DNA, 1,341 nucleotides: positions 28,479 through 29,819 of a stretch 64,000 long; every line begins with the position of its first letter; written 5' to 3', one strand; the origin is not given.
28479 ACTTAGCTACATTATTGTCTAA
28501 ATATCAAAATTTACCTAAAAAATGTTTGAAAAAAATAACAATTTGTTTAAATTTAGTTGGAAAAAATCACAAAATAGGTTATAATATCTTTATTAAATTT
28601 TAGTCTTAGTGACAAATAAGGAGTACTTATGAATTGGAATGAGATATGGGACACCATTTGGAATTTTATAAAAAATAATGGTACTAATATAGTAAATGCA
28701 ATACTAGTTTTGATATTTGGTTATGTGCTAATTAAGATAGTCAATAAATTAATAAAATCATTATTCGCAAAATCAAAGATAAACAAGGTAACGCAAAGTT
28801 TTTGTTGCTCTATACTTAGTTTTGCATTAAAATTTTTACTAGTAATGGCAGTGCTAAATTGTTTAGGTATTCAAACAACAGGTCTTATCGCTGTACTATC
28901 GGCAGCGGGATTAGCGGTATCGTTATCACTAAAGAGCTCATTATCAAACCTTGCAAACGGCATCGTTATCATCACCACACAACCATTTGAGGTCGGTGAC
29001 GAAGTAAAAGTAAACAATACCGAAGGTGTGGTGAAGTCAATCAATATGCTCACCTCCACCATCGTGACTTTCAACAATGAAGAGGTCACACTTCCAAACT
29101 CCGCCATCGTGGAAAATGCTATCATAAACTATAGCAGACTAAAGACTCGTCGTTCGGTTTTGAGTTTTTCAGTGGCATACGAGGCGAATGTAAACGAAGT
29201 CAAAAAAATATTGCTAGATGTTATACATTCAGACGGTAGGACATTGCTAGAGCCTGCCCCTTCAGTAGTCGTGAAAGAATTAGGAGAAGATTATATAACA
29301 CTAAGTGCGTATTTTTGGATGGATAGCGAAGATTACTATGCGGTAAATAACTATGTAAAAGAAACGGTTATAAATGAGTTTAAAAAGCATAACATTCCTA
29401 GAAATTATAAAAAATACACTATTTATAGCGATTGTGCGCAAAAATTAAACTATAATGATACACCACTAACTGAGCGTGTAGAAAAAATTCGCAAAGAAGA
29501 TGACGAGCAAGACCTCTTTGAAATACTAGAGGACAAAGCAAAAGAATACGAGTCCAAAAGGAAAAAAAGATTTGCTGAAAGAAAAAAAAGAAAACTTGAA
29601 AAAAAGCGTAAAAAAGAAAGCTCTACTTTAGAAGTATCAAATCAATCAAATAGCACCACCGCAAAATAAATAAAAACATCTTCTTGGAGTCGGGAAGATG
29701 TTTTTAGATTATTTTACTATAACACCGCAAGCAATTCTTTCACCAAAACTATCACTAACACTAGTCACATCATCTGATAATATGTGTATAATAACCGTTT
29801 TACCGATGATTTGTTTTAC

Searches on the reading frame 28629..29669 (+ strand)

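Call 40: search_protein_families(library=pfam, proteins=[window:28629-29669:+], max_evalue=0.001)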
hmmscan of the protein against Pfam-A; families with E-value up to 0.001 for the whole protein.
window:28629-29669:+ (346 aa): 3 families
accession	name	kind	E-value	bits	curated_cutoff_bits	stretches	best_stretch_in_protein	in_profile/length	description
PF00924.24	MS_channel_2nd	-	1.5e-19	70.3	20.2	1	104-170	2-68/68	Mechanosensitive ion channel, beta-domain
PF21082.3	MS_channel_3rd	-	4.5e-12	46.7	21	1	177-256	2-86/88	Mechanosensitive ion channel MscS, C-terminal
PF05552.17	MS_channel_1st_1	-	1.2e-06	28.8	22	1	9-53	5-49/50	Mechanosensitive ion channel, conserved TM helix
